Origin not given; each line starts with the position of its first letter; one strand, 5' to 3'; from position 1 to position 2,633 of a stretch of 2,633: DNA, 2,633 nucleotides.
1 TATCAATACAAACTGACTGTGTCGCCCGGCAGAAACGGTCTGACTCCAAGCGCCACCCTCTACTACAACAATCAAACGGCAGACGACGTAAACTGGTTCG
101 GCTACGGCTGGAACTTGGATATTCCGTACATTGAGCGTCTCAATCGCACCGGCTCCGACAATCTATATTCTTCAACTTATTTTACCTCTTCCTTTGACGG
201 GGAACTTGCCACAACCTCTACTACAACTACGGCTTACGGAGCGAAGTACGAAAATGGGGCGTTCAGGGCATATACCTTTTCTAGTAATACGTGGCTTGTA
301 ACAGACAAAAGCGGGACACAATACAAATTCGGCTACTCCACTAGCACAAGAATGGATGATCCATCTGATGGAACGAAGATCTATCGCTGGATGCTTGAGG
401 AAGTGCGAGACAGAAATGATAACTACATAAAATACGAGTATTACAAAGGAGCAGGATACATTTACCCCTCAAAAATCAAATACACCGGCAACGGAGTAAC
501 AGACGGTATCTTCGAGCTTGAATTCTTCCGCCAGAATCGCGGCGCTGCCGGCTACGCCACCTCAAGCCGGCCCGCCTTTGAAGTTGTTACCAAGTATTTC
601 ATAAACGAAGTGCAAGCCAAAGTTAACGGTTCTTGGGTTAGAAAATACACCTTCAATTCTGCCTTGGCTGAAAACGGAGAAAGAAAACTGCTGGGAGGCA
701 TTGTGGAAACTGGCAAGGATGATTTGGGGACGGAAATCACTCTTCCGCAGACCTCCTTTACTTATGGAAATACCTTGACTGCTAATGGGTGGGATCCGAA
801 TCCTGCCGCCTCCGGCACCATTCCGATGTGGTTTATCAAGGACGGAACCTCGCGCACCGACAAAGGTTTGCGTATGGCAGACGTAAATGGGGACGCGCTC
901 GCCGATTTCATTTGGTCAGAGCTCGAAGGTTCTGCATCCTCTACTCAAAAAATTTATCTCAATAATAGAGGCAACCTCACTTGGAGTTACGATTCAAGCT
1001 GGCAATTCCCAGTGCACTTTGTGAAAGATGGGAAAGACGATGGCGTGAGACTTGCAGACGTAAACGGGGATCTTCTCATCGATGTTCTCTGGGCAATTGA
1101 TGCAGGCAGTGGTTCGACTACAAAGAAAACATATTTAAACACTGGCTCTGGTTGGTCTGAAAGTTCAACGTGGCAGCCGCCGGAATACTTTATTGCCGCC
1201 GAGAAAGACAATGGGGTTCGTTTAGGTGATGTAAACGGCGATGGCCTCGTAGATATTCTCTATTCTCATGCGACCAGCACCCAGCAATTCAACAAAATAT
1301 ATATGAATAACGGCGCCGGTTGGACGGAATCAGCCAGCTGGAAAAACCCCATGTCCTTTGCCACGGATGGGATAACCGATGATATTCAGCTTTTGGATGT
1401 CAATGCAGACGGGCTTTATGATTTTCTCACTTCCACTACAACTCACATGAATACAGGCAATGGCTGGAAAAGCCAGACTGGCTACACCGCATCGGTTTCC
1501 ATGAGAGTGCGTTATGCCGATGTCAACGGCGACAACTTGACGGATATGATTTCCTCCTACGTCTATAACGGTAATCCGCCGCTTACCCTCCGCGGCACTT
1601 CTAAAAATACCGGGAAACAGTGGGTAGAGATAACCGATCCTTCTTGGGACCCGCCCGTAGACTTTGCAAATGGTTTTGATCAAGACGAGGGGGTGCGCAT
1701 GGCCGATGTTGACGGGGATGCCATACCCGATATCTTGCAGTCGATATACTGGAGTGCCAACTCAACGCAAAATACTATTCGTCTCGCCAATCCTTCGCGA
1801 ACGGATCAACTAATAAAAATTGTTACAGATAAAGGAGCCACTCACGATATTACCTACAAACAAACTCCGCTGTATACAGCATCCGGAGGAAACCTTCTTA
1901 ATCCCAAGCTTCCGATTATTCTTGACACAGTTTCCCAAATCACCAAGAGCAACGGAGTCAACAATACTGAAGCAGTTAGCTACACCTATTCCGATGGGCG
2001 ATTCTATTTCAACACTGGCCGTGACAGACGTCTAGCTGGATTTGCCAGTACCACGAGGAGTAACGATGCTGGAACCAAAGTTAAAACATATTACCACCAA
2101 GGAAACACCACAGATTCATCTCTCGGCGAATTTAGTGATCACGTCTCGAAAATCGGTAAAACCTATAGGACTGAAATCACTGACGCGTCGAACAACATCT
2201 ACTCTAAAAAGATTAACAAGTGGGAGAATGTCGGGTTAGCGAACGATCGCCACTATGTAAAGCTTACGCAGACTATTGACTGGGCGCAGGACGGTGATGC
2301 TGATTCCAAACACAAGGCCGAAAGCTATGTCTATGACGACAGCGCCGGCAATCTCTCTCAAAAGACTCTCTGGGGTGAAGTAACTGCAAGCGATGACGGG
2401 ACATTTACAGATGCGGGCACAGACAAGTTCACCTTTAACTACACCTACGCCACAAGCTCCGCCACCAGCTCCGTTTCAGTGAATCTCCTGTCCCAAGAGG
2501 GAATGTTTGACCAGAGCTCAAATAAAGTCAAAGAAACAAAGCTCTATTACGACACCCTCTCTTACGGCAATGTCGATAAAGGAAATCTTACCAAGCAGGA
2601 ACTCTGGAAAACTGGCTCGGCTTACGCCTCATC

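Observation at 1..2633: Window lies wholly inside a giant TcB/SpvB-family RHS toxin gene, with both ends and all partner genes off-window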

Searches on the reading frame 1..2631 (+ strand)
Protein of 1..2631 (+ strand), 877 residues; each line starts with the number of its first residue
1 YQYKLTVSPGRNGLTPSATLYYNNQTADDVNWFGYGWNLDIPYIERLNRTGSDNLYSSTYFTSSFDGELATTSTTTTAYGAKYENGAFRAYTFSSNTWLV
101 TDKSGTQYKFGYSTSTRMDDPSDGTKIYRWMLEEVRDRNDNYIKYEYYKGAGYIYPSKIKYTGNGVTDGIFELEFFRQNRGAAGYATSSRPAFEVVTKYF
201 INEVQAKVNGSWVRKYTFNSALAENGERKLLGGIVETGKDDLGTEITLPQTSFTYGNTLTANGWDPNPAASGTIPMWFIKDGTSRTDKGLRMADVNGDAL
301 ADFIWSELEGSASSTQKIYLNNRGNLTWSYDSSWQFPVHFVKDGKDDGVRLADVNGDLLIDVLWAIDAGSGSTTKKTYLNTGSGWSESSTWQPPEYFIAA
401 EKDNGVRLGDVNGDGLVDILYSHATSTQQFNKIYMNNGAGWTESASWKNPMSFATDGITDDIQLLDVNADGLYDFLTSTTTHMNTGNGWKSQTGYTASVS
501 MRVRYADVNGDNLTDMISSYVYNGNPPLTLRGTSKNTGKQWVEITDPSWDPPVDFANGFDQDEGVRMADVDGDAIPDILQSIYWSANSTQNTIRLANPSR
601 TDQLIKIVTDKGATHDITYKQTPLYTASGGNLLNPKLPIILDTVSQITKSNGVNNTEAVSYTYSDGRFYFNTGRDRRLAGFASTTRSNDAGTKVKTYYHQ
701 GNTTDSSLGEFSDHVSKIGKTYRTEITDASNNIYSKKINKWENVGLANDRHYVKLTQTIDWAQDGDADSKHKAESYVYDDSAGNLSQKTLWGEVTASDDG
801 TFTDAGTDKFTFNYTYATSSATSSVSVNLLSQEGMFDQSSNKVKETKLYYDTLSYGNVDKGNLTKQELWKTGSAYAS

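Call 4: search_protein_families(library=pfam, proteins=[window:1-2631:+], max_evalue=0.1)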
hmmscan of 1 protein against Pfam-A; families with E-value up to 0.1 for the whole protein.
window:1-2631:+ (877 aa): 5 families
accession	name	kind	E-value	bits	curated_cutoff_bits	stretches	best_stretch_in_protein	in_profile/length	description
PF03534.18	SpvB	-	1.5e-13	51.1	22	2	95-149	125-179/287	Salmonella virulence plasmid 65kDa B protein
PF12256.14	TcdB_toxin_midN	-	1.5e-13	50.9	24.8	1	564-696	29-165/181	Insecticide toxin TcdB middle/N-terminal region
PF13517.12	FG-GAP_3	-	6.6e-13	49.5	26.9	4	353-420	1-60/61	FG-GAP-like repeat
PF01839.29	FG-GAP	-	1.1e-06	28.8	22.1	0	407-420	6-19/37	FG-GAP repeat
PF16743.10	PliI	-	0.0007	19.7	27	0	452-480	52-80/123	Periplasmic lysozyme inhibitor of I-type lysozyme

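Call 5: search_protein_families(library=ncbifam, proteins=[window:1-2631:+], max_evalue=0.1)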
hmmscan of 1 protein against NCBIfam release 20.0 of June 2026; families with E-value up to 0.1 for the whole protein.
window:1-2631:+ (877 aa): 1 family
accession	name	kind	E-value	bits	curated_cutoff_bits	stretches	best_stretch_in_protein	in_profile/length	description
NF047539.1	XAC2610_fam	domain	6.1e-08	33.1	35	0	291-335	2-47/89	XAC2610-related protein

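Call 6: search_solved_structures(query=window:1-2631:+, max_evalue=0.01, show_alignments=2)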
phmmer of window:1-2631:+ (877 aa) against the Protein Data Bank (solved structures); distinct sequences matched with E-value up to 0.01: 0.

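Call 7: find_homologous_proteins(query=window:1-2631:+)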
Query window:1-2631:+ (877 aa): 228 proteins with E <= 0.001 among 8000 candidates; the best 120 are listed.
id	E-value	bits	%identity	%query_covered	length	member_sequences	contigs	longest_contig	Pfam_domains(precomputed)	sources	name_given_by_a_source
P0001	0.0e+0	1997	100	100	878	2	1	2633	PF01839.30,PF12256.15,PF13517.13,PF03534.19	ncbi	ncbi:hypothetical protein EPN28_04885, partial [Patescibacteria group bacterium]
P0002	1.2e-211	724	44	100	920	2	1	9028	PF01839.30,PF12256.15,PF13517.13,PF03534.19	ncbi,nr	ncbi:MAG TPA: FG-GAP-like repeat-containing protein, partial [Candidatus Paceibacterota bacterium]|n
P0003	1.1e-207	711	42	100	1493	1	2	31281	PF01839.30,PF12256.15,PF20041.6,PF05593.20,PF13517.13,PF25023.2,PF03534.19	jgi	jgi:YD repeat-containing protein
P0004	5.9e-206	705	42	99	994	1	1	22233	PF01839.30,PF12256.15,PF13517.13,PF03534.19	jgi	jgi:hypothetical protein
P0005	5.7e-201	688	42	100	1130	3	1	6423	PF01839.30,PF12256.15,PF13517.13,PF03534.19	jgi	jgi:Insecticide toxin TcdB middle/N-terminal region/Salmonella virulence plasmid 65kDa B protein/FG-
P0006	3.2e-198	679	40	63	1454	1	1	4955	PF01839.30,PF05593.20,PF13517.13,PF03534.19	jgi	jgi:YD repeat-containing protein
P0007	4.1e-194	666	40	100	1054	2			PF01839.30,PF12256.15,PF13517.13,PF03534.19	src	-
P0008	1.9e-190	654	42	100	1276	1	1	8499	PF01839.30,PF20041.6,PF05593.20,PF13517.13,PF03534.19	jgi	jgi:YD repeat-containing protein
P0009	8.0e-190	652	42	100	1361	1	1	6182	PF01839.30,PF12256.15,PF13517.13,PF03534.19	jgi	jgi:hypothetical protein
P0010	4.8e-188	646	43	99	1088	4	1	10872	PF01839.30,PF12256.15,PF13517.13,PF03534.19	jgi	jgi:hypothetical protein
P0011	7.8e-184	632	39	100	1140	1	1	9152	PF01839.30,PF12256.15,PF16743.11,PF13517.13,PF03534.19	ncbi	-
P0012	5.4e-182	626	38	100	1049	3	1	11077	PF01839.30,PF12256.15,PF13517.13,PF03534.19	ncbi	ncbi:MAG: YD repeat protein, partial [Candidatus Uhrbacteria bacterium GW2011_GWC2_53_7]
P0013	6.4e-182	625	42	100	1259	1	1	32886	PF01839.30,PF20041.6,PF05593.20,PF13517.13,PF03534.19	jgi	jgi:YD repeat-containing protein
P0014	1.6e-180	621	43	85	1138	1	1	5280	PF01839.30,PF05593.20,PF13517.13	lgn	-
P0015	1.7e-176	607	38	100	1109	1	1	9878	PF01839.30,PF12256.15,PF13517.13,PF03534.19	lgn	-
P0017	3.1e-174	600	40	100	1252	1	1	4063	PF01839.30,PF12256.15,PF20041.6,PF13517.13,PF03534.19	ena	-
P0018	4.8e-170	586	42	48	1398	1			PF01839.30,PF12256.15,PF13517.13,PF13385.14,PF03534.19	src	-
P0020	2.8e-166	574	41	90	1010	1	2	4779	PF01839.30,PF12256.15,PF13517.13,PF03534.19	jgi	-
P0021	5.1e-164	566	39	89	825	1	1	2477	PF01839.30,PF12256.15,PF13517.13,PF13202.13,PF00036.39,PF21955.1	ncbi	ncbi:MAG TPA: toxin TcdB middle/N-terminal domain-containing protein, partial [Patescibacteria group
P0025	1.3e-157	545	37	100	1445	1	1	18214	PF01839.30,PF05593.20,PF13517.13,PF25023.2,PF03534.19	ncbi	-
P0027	7.0e-154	533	37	100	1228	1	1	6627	PF12256.15,PF13517.13,PF03534.19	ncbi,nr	ncbi:MAG: VCBS repeat-containing protein [Candidatus Magasanikbacteria bacterium]|nr:VCBS repeat-con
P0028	3.8e-150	520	41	86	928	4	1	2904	PF12256.15,PF13517.13,PF03534.19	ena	-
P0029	3.4e-148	514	41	65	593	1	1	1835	PF01839.30,PF12256.15,PF00404.25,PF13517.13,PF03534.19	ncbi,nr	ncbi:MAG: FG-GAP-like repeat-containing protein, partial [Anaerolineae bacterium]|nr:FG-GAP-like rep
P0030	1.2e-144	502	33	68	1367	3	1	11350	PF12256.15,PF13517.13,PF13385.14,PF03534.19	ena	-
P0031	2.5e-143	498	37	96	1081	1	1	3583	PF01839.30,PF12256.15,PF13517.13,PF03534.19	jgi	jgi:hypothetical protein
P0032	2.9e-140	488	39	78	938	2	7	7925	PF01839.30,PF12256.15,PF13517.13,PF03534.19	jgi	jgi:hypothetical protein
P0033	7.9e-140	486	34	89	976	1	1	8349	PF01839.30,PF12256.15,PF13517.13,PF03534.19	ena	-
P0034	2.4e-139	485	40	85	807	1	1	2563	PF12256.15,PF13517.13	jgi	jgi:glycosyltransferase TcdB-like subunit of Tc toxin/VCBS repeat protein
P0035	2.9e-138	481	39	85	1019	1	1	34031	PF01839.30,PF12256.15,PF16743.11,PF13517.13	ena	-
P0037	3.2e-133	464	38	87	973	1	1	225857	PF01839.30,PF12256.15,PF13517.13,PF03534.19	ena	-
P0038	2.1e-131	458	38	86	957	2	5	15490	PF12256.15,PF13517.13,PF03534.19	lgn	-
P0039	1.8e-130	455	35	100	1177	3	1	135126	PF13517.13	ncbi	-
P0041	1.1e-126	443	34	96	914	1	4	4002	PF12256.15,PF13517.13,PF03534.19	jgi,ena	-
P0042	3.0e-125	438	38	84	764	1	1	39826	PF01839.30,PF12256.15,PF13517.13,PF03534.19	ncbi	-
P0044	4.6e-124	434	41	59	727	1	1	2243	PF01839.30,PF12256.15,PF13517.13,PF03534.19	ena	-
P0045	1.1e-123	433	36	83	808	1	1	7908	PF01839.30,PF12256.15,PF13517.13,PF03534.19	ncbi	ncbi:MAG: hypothetical protein RLZZ234_192, partial [Candidatus Parcubacteria bacterium]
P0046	3.8e-123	431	49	52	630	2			PF01839.30,PF12256.15,PF13517.13,PF03534.19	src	-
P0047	5.2e-123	431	37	63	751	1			PF12256.15,PF13517.13,PF03534.19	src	-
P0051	4.5e-118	414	35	99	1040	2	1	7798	PF03534.19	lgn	-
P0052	2.1e-117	412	40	59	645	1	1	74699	PF01839.30,PF12256.15,PF13517.13,PF03534.19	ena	-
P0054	1.2e-115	406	38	74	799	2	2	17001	PF01839.30,PF12256.15,PF16743.11,PF13517.13,PF03534.19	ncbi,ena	-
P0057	1.1e-114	403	42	59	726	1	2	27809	PF01839.30,PF12256.15,PF13517.13,PF03534.19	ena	-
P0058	3.5e-114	401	47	56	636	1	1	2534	PF01839.30,PF12256.15,PF13517.13,PF03534.19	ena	-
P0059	5.8e-114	401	44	56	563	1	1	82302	PF01839.30,PF12256.15,PF13517.13,PF03534.19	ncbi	ncbi:MAG: SpvB/TcaC N-terminal domain-containing protein, partial [Alphaproteobacteria bacterium]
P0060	8.2e-114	400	41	60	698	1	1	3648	PF01839.30,PF12256.15,PF13517.13,PF03534.19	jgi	jgi:hypothetical protein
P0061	7.2e-113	397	42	58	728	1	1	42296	PF01839.30,PF12256.15,PF13517.13,PF03534.19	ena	-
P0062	3.6e-111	391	34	100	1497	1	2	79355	PF01839.30,PF05593.20,PF13517.13,PF03534.19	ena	-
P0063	1.2e-110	390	46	51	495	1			PF01839.30,PF12256.15,PF13517.13,PF03534.19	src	-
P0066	4.3e-107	378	37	76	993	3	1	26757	PF01839.30,PF12256.15,PF13517.13,PF03534.19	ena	-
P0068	2.3e-106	375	44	54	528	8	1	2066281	PF01839.30,PF12256.15,PF13517.13,PF03534.19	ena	-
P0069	6.6e-106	374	35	94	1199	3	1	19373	PF12256.15,PF13517.13,PF03534.19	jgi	jgi:hypothetical protein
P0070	2.5e-105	372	33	99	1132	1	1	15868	PF12256.15,PF20041.6,PF05593.20,PF13517.13,PF03534.19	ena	-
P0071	4.5e-105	371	36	76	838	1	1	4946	PF12256.15,PF13517.13,PF03534.19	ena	-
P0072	1.5e-104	369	40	56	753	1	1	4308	PF01839.30,PF12256.15,PF13517.13,PF27309.1,PF03534.19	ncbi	ncbi:MAG: toxin TcdB middle/N-terminal domain-containing protein, partial [Patescibacteria group bac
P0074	4.1e-103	365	42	55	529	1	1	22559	PF01839.30,PF12256.15,PF13517.13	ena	-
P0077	7.4e-101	357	39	59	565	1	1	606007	PF01839.30,PF12256.15,PF13517.13,PF03534.19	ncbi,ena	-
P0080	7.6e-99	351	33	93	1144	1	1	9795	PF01839.30,PF12256.15,PF13517.13,PF03534.19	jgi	jgi:hypothetical protein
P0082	1.7e-96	343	41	50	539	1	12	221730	PF01839.30,PF12256.15,PF13517.13,PF03534.19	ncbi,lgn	-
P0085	1.5e-94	336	34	85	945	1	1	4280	PF12256.15,PF13517.13,PF03534.19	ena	-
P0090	1.9e-92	329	33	84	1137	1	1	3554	PF01839.30,PF12256.15,PF05593.20,PF13517.13,PF25023.2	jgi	-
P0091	3.5e-91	325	34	83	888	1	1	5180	PF12256.15,PF13517.13,PF03534.19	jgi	jgi:Insecticide toxin TcdB middle/N-terminal region/FG-GAP-like repeat/Salmonella virulence plasmid 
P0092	2.4e-89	319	40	51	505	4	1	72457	PF01839.30,PF12256.15,PF13517.13,PF03534.19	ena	-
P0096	1.7e-87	313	42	51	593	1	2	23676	PF01839.30,PF12256.15,PF16743.11,PF13517.13,PF03534.19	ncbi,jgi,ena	jgi:hypothetical protein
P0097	2.4e-87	313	40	44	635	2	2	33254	PF12256.15,PF03534.19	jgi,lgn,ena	-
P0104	8.2e-81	291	30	99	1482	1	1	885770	PF12256.15,PF05593.20,PF13517.13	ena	-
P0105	5.1e-80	288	35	74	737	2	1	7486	PF12256.15,PF13517.13,PF03534.19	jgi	-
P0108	3.6e-78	282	38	50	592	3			PF01839.30,PF12256.15,PF13517.13,PF03534.19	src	-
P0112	3.4e-74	269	35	60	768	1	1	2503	PF01839.30,PF12256.15,PF13517.13,PF03534.19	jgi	jgi:FG-GAP-like repeat/Salmonella virulence plasmid 65kDa B protein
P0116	2.1e-72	263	32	51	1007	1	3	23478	PF01839.30,PF12256.15,PF13517.13,PF13385.14,PF03534.19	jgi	jgi:hypothetical protein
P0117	3.1e-70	256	30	99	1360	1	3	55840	PF01839.30,PF12256.15,PF05593.20,PF13517.13,PF25023.2,PF03534.19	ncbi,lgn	-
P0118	1.2e-69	254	30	90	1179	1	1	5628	PF12256.15,PF21722.5,PF13517.13,PF03534.19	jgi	jgi:Glycine-rich domain/Salmonella virulence plasmid 65kDa B protein/FG-GAP-like repeat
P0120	1.6e-68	250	29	78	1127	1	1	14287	PF12256.15,PF21722.5,PF13517.13,PF03534.19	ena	-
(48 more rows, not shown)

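Call 8: find_related_loci(query=window:1-2631:+, collection=genome_contigs, flank=10000)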
Query window:1-2631:+ (877 aa) in genome_contigs; peptide patterns used: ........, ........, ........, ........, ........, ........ (x = any residue, [..] = any of these).
21 stretches matched a pattern, but none encodes a relative of the query by tblastn (E <= 1e-3).

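Call 10: find_encoding_contigs(protein=P0003, flank=10000, max_places=2)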
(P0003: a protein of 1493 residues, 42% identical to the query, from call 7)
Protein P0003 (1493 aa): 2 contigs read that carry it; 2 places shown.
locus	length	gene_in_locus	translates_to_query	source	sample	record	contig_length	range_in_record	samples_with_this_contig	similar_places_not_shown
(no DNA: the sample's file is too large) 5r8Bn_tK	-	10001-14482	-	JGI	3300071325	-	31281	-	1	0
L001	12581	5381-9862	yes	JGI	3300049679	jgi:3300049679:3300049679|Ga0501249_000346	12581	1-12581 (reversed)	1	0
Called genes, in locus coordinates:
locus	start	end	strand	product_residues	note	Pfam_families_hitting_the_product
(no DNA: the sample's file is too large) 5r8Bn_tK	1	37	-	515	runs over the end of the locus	?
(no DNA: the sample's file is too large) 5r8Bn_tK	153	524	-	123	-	-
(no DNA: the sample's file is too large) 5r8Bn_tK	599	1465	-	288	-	PF02481:DNA_processg_A, PF17782:WHD_DprA (weak)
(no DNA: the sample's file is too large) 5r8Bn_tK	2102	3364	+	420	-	PF02403:Seryl_tRNA_N, PF00587:tRNA-synt_2b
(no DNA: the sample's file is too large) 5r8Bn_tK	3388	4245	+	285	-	-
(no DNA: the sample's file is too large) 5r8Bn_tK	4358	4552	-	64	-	-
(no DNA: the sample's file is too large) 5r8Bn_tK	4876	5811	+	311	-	PF01207:Dus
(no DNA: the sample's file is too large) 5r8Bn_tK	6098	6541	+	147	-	-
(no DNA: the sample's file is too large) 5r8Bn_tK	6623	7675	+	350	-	PF05496:RuvB_N (weak), PF06068:TIP49 (faint), PF00004:AAA, PF13401:AAA_22 (faint), PF13177:DNA_pol3_delta2, PF12169:DNA_pol3_gamma3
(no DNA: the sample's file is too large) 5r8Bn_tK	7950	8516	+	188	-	-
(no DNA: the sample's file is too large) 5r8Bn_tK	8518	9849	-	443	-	PF00239:Resolvase, PF07508:Recombinase, PF13408:Zn_ribbon_recom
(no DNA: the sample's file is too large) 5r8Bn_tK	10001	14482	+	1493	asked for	PF03534:SpvB, PF13517:FG-GAP_3, PF12256:TcdB_toxin_midN, PF13517:FG-GAP_3, PF05593:RHS_repeat (weak), PF20041:DUF6443 (weak), PF25023:TEN_YD-shell, PF05593:RHS_repeat, +1 more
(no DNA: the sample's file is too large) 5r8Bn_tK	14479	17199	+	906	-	PF25023:TEN_YD-shell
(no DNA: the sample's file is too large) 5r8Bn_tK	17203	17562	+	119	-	-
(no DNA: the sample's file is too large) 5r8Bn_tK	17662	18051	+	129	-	-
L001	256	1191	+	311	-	PF01207:Dus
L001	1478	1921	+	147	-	-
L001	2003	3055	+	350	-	PF05496:RuvB_N (weak), PF06068:TIP49 (faint), PF00004:AAA, PF13401:AAA_22 (faint), PF13177:DNA_pol3_delta2, PF12169:DNA_pol3_gamma3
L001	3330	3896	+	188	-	-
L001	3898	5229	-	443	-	PF00239:Resolvase, PF07508:Recombinase, PF13408:Zn_ribbon_recom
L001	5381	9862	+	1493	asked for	PF03534:SpvB, PF13517:FG-GAP_3, PF12256:TcdB_toxin_midN, PF13517:FG-GAP_3, PF05593:RHS_repeat (weak), PF20041:DUF6443 (weak), PF25023:TEN_YD-shell, PF05593:RHS_repeat, +1 more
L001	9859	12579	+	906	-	PF25023:TEN_YD-shell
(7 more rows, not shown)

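Call 11: find_encoding_contigs(protein=P0013, flank=10000, max_places=2)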
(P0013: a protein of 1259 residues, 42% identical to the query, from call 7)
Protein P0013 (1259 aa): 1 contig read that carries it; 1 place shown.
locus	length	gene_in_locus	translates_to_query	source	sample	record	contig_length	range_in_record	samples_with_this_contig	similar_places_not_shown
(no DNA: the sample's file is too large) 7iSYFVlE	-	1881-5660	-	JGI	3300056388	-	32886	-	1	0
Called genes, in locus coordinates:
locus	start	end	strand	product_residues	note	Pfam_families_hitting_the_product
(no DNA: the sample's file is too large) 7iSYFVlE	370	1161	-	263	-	PF13641:Glyco_tranf_2_3 (weak), PF00535:Glycos_transf_2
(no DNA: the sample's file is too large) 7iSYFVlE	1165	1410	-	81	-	-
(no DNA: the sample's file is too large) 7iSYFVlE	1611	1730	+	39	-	PF11867:T1RH-like_C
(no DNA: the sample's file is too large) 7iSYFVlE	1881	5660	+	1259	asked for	PF03534:SpvB, PF01839:FG-GAP (faint), PF13517:FG-GAP_3, PF20041:DUF6443 (weak), PF05593:RHS_repeat (weak)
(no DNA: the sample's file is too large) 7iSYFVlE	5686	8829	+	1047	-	PF00041:fn3 (weak), PF16656:Pur_ac_phosph_N (weak), PF16794:fn3_4 (faint), PF10179:NDNF (faint), PF00041:fn3 (weak)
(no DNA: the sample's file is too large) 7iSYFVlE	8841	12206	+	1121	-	PF05593:RHS_repeat (faint), PF25023:TEN_YD-shell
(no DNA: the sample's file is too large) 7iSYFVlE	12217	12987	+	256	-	-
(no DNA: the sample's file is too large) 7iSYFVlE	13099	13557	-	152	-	PF00589:Phage_integrase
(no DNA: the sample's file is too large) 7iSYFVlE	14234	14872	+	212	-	PF01656:CbiA, PF09140:MipZ (faint), PF10609:ParA (weak), PF13614:AAA_31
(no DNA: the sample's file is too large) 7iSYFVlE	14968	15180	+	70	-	-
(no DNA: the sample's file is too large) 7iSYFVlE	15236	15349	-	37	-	-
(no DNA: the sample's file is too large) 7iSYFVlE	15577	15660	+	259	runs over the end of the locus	PF01555:N6_N4_Mtase, PF01170:UPF0020 (weak)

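Call 12: search_protein_families(library=pfam, proteins=[L001:5381-9859:+, L001:9859-12576:+], max_evalue=0.01)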
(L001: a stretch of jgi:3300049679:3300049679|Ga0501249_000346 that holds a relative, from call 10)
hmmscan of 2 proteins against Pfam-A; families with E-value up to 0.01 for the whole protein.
L001:5381-9859:+ (1493 aa): 6 families
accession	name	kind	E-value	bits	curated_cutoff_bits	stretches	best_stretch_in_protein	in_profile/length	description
PF05593.20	RHS_repeat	-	5.3e-36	122.7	22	6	1267-1297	1-31/38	RHS Repeat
PF13517.12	FG-GAP_3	-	3.4e-22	79.2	26.9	4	438-505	1-60/61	FG-GAP-like repeat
PF03534.18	SpvB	-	1.2e-21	77.6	22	1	144-305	2-181/287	Salmonella virulence plasmid 65kDa B protein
PF12256.14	TcdB_toxin_midN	-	9.7e-15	54.8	24.8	1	707-837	26-162/181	Insecticide toxin TcdB middle/N-terminal region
PF01839.29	FG-GAP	-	1.1e-08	35.2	22.1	0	493-505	7-19/37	FG-GAP repeat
PF20041.5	DUF6443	-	1.1e-06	29.3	27.8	1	1127-1201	12-89/137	Domain of unknown function (DUF6443)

L001:9859-12576:+ (906 aa): 1 family
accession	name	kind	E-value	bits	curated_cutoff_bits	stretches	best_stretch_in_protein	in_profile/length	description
PF05593.20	RHS_repeat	-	0.00034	21.4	22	1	428-466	1-34/38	RHS Repeat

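Call 13: search_protein_families(library=ncbifam, proteins=[L001:5381-9859:+, L001:9859-12576:+], max_evalue=0.01)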
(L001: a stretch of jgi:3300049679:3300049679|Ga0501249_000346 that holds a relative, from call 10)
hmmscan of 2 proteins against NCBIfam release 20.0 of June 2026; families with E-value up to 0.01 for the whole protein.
L001:5381-9859:+ (1493 aa): 4 families
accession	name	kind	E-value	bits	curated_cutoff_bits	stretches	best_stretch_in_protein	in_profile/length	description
TIGR01643.1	YD_repeat_2x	repeat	7.2e-26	89.6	15.8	3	1267-1299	1-33/42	YD repeat-containing protein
NF041261.1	RHS_core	equivalog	3.8e-16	58.1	2000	2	1202-1478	366-626/1261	RHS element core protein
NF011780.0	PRK15244.1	equivalog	7.7e-08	31.4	1133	1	152-307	37-214/591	SPI-2 type III secretion system effector NAD(+)--protein-arginine ADP-ribosyltransferase SpvB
NF047539.1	XAC2610_fam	domain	7.6e-05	23.1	35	0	660-683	3-26/89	XAC2610-related protein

L001:9859-12576:+ (906 aa): 2 families
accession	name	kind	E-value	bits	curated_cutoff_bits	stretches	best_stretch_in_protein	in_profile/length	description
TIGR03696.1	Rhs_assc_core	domain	1.1e-12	48.2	32.5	1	636-733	1-75/76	RHS repeat-associated core domain-containing protein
TIGR01643.1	YD_repeat_2x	repeat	0.0059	17.1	15.8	0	428-460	1-29/42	YD repeat-containing protein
